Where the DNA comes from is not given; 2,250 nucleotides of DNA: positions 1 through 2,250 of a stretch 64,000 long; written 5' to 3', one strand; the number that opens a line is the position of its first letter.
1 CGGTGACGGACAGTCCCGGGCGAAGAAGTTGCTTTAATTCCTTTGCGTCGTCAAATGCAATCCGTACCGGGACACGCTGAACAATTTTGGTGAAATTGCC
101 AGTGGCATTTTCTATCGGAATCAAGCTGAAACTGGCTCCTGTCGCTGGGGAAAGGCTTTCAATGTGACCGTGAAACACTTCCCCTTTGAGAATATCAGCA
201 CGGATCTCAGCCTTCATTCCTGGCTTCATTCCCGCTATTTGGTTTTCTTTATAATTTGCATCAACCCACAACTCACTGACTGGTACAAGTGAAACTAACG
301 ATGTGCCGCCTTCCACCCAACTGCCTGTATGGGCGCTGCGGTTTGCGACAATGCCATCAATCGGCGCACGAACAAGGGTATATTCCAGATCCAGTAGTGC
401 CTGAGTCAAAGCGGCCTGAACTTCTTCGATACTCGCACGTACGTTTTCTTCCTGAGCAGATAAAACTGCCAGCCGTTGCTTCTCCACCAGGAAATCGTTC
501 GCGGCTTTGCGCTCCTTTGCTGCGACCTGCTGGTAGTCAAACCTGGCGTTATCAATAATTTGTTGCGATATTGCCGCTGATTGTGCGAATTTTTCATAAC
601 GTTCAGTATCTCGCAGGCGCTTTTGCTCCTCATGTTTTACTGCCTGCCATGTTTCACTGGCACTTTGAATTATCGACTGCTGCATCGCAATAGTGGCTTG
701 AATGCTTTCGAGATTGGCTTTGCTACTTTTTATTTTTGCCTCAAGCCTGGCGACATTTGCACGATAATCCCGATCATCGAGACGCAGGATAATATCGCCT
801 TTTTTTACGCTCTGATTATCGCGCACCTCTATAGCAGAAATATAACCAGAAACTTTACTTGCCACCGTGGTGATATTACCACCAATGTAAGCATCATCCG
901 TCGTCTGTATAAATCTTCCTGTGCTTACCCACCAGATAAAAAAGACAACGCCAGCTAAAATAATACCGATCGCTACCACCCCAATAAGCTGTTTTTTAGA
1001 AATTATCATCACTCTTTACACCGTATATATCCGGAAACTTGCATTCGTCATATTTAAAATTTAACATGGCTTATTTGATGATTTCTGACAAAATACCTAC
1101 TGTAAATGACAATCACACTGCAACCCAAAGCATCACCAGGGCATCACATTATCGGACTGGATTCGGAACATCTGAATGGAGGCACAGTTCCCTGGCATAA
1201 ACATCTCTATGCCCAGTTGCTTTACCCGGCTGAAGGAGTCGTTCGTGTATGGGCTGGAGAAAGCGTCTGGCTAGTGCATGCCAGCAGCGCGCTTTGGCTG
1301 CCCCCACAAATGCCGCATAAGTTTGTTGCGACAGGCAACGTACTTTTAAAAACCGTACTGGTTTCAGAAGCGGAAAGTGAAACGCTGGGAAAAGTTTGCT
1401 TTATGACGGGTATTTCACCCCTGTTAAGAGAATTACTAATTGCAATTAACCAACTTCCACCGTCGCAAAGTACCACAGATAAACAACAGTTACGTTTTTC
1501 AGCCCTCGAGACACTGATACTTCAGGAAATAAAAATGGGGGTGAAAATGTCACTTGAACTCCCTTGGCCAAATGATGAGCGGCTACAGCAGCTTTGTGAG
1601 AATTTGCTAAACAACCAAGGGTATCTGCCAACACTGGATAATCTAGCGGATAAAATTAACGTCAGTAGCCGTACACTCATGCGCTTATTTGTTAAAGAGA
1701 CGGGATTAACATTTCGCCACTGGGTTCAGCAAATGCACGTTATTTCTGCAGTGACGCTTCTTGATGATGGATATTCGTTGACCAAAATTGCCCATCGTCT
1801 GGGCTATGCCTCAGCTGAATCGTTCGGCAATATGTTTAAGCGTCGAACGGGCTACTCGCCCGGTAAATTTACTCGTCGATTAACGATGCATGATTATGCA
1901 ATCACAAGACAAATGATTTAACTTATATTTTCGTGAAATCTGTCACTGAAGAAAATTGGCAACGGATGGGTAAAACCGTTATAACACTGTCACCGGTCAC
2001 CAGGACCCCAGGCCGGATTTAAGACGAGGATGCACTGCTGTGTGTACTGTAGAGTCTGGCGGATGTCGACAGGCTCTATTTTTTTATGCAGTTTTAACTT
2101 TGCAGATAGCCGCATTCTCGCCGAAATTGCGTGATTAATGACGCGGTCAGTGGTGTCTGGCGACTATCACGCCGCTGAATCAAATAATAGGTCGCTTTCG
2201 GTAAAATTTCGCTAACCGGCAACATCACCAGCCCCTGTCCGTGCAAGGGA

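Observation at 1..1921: Left-edge accessory module: AraC-family regulator divergent from an EmrA/HlyD-type adaptor, where K-12 has different genes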

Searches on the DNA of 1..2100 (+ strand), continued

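Call 71: get_annotated_region(hit=H199, flank=4500)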
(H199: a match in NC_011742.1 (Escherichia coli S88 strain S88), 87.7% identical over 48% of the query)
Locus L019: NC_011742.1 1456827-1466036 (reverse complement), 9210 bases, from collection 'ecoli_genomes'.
description: Escherichia coli S88, complete sequence
organism: Escherichia coli S88 strain S88 (NCBI taxid 585035)
replicon: chromosome; assembly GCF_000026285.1
host: -; source: -; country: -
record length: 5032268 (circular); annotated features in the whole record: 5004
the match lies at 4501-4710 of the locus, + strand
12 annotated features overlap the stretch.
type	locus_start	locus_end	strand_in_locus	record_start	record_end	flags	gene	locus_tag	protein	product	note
CDS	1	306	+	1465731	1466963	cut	dgcM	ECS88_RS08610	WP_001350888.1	diguanylate cyclase DgcM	-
CDS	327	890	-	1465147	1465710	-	smrA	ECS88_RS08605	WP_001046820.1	DNA endonuclease SmrA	-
CDS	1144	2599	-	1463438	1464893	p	-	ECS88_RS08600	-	DHA2 family efflux MFS transporter permease subunit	frameshifted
CDS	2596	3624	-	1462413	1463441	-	-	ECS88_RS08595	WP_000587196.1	HlyD family secretion protein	-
CDS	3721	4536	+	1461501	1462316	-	-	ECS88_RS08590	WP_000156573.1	AraC family transcriptional regulator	-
CDS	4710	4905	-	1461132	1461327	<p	-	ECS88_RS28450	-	LysR family transcriptional regulator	frameshifted; internal stop; incomplete; partial in the middle of a contig; missing N-terminus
CDS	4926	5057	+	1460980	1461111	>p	-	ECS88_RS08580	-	hypothetical protein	incomplete; partial in the middle of a contig; missing N-terminus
CDS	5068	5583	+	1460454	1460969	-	ogt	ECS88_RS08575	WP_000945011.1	methylated-DNA--[protein]-cysteine S-methyltransferase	-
CDS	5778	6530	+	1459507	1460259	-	fnr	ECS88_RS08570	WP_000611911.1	fumarate/nitrate reduction transcriptional regulator Fnr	-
CDS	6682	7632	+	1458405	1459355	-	uspE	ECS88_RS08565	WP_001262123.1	universal stress protein UspE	-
CDS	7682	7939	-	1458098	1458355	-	ynaJ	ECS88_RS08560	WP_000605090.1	DUF2534 family protein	-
CDS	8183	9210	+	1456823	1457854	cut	ynaI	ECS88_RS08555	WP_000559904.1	low conductance mechanosensitive channel YnaI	-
